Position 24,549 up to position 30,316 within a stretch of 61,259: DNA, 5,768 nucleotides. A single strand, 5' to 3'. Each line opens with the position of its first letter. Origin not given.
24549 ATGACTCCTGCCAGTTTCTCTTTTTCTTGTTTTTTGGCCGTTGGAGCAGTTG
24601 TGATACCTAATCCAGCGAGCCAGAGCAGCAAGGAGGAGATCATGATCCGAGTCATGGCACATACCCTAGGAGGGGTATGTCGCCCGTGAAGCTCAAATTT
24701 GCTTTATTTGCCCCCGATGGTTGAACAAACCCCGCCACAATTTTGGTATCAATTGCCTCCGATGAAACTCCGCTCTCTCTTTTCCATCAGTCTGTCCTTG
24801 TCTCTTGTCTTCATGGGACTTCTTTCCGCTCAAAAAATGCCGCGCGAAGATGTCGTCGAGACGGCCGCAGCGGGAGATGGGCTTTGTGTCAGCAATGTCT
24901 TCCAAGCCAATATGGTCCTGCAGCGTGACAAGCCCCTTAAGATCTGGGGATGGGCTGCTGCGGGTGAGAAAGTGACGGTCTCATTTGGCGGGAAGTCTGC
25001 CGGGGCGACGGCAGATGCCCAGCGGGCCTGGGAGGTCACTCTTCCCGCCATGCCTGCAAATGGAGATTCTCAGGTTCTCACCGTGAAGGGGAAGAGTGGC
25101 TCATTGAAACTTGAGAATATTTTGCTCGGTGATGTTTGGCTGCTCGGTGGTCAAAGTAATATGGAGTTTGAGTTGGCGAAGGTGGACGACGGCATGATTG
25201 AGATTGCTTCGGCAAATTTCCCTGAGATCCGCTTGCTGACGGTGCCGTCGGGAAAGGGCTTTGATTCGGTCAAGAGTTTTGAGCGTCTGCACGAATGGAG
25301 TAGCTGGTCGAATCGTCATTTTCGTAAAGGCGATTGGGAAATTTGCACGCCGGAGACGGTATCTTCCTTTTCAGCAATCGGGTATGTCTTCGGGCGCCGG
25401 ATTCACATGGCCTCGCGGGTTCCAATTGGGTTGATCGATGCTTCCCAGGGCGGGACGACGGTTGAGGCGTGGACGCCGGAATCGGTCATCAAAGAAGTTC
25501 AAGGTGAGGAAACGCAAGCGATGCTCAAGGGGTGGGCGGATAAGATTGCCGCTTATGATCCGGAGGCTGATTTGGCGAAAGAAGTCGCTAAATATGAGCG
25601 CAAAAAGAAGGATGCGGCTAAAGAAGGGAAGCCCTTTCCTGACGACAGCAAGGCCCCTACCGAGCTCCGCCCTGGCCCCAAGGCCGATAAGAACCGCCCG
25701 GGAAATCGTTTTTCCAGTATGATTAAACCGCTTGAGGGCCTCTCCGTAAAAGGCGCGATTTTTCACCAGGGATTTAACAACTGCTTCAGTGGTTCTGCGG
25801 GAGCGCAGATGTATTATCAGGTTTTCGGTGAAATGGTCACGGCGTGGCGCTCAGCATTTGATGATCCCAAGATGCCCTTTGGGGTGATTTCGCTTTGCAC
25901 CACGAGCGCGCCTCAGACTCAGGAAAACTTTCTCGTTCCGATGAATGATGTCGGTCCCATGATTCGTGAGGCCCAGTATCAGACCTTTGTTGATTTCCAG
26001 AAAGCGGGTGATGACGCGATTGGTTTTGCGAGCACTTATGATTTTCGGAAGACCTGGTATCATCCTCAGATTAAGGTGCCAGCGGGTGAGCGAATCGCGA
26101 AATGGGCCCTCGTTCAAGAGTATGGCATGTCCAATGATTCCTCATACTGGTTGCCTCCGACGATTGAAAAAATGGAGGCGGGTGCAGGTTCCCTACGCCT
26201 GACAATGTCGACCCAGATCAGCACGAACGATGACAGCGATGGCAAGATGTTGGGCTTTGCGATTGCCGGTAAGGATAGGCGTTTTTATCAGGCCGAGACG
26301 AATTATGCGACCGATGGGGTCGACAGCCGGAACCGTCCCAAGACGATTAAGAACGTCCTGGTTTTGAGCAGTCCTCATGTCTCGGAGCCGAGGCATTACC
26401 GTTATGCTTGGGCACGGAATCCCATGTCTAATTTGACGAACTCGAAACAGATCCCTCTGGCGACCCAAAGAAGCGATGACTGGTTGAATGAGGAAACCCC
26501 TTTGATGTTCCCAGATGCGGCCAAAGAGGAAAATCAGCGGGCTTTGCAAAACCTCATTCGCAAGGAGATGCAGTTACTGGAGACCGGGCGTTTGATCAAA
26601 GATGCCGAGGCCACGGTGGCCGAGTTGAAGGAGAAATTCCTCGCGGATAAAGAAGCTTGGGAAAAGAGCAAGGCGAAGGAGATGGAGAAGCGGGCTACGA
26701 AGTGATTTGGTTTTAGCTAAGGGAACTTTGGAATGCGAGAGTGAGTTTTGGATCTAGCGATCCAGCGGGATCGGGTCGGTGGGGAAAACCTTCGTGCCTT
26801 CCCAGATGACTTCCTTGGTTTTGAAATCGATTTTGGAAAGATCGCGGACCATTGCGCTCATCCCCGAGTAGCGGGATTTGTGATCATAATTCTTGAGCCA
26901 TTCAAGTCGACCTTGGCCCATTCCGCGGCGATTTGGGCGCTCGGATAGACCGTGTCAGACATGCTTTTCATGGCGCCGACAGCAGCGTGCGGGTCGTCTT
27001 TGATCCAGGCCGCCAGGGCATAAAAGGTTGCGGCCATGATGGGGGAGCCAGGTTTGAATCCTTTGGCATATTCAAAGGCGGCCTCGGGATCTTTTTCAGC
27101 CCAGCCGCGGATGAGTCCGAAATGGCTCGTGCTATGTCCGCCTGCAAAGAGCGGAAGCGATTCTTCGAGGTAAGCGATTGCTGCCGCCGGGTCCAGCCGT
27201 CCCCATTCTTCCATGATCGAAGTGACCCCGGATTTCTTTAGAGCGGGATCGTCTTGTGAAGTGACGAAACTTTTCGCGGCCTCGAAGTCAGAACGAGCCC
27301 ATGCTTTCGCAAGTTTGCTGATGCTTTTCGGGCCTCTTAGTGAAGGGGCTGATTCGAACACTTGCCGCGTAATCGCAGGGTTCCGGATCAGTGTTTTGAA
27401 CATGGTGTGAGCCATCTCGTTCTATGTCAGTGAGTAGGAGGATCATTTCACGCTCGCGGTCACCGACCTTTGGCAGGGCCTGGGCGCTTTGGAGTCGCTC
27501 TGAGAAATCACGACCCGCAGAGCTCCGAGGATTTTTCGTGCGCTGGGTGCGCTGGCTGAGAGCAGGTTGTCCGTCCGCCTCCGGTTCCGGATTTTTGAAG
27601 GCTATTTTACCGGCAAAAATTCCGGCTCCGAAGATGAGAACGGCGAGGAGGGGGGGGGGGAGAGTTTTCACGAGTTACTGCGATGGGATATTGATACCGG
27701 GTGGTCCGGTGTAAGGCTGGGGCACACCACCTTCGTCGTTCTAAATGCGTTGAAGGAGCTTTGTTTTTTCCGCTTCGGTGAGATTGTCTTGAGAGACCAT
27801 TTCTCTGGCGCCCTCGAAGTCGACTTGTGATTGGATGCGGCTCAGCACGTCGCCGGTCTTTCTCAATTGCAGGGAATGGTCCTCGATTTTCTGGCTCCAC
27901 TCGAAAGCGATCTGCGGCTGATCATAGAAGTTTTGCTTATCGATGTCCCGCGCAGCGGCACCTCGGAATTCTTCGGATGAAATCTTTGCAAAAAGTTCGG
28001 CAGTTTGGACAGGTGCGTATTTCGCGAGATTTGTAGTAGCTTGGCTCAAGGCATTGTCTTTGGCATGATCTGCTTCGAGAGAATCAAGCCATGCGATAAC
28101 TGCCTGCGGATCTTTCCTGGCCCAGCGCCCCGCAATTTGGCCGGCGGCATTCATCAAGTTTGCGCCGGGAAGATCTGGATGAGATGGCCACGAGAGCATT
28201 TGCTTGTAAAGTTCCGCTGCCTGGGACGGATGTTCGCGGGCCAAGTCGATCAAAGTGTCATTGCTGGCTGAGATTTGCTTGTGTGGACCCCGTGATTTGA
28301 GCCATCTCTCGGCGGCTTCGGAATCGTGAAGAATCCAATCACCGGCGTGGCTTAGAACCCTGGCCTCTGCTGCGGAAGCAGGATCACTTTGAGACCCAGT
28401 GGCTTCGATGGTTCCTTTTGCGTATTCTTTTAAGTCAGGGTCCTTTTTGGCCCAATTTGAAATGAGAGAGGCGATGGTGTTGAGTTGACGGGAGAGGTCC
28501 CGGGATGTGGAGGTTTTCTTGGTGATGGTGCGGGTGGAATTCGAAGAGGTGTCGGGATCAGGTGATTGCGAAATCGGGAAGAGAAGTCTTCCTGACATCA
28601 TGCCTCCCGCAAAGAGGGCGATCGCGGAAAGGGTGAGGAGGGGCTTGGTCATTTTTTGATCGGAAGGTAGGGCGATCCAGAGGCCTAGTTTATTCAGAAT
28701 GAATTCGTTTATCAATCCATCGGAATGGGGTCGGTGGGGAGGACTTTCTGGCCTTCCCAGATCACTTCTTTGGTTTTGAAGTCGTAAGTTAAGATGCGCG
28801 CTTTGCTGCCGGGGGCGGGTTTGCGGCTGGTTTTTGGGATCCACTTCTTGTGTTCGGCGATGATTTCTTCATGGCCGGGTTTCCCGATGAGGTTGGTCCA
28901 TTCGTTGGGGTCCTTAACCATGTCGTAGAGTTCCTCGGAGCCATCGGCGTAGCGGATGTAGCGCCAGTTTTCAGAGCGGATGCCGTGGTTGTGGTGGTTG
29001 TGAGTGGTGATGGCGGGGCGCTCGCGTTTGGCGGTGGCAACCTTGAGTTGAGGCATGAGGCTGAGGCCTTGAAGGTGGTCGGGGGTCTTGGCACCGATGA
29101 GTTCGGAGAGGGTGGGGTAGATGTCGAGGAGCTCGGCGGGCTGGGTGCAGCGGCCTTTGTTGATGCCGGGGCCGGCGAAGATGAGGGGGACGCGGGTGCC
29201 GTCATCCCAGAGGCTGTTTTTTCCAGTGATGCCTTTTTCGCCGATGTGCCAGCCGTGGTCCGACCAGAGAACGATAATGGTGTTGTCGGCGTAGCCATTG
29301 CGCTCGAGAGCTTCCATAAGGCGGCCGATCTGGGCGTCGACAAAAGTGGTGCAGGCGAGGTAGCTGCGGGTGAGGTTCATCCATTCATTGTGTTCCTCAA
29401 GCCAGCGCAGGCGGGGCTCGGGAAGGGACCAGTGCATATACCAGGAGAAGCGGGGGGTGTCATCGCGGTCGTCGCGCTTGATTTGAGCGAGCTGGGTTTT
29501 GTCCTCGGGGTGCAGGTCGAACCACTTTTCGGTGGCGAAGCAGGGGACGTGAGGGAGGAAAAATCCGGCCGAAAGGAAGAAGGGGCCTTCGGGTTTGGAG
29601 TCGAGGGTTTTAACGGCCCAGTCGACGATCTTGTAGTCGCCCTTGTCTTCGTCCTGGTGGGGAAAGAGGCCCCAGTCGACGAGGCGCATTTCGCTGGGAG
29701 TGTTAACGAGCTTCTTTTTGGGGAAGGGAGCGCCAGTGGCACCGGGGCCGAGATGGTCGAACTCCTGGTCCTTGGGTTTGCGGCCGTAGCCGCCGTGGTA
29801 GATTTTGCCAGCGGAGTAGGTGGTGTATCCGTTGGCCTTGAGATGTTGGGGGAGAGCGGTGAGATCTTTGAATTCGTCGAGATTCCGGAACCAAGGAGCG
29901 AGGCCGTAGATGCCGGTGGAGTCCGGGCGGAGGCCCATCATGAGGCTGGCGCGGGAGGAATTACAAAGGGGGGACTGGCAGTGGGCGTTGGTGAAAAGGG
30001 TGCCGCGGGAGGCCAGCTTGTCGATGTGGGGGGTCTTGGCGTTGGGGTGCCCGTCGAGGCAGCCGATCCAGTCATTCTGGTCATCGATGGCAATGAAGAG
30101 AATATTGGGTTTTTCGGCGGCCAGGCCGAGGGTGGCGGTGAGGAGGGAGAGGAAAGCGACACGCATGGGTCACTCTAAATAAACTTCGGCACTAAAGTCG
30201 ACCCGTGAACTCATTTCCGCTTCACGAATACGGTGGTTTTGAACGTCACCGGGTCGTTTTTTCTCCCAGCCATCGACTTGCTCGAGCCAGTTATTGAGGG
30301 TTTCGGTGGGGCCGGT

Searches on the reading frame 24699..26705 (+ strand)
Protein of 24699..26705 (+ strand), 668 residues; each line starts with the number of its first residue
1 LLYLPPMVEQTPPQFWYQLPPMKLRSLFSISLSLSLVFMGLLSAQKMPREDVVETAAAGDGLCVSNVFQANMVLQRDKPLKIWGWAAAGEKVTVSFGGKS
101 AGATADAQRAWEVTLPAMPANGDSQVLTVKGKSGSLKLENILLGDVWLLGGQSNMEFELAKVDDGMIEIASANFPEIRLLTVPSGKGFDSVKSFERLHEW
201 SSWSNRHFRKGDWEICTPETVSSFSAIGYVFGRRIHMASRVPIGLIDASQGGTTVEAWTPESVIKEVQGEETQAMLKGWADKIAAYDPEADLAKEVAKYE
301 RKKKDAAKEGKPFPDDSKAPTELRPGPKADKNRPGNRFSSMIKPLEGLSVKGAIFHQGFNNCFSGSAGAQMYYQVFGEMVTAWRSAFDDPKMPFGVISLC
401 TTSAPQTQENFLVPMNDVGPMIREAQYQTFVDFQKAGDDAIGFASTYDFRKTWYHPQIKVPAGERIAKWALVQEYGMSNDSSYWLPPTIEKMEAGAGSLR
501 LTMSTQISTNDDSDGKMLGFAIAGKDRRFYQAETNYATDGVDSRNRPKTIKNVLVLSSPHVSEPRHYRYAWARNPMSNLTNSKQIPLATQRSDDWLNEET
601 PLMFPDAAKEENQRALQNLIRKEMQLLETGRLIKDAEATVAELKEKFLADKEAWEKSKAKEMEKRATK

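Call 39: search_protein_families(library=pfam, proteins=[window:24699-26705:+], max_evalue=0.001)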
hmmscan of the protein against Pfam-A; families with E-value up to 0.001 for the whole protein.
window:24699-26705:+ (668 aa): 1 family
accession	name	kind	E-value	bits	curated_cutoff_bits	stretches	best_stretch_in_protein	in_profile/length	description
PF03629.24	SASA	-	1e-11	45.3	24.8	1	145-262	3-102/226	Carbohydrate esterase, sialic acid-specific acetylesterase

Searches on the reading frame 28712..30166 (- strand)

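Call 39: search_protein_families(library=pfam, proteins=[window:28712-30166:-], max_evalue=0.001)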
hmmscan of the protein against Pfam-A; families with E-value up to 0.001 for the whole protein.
window:28712-30166:- (484 aa): 4 families
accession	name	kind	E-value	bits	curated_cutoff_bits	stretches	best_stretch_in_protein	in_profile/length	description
PF00884.28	Sulfatase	-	1.1e-44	153.5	25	1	20-358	1-300/301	Sulfatase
PF16347.10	SGSH_C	-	1.1e-14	55.3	29.3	1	309-445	1-150/154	N-sulphoglucosamine sulphohydrolase, C-terminal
PF01663.27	Phosphodiest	-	1.4e-10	41.8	23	1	276-306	191-221/342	Type I phosphodiesterase / nucleotide pyrophosphatase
PF02995.22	DUF229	-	0.0003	20.1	25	1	263-310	300-347/496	Protein of unknown function (DUF229)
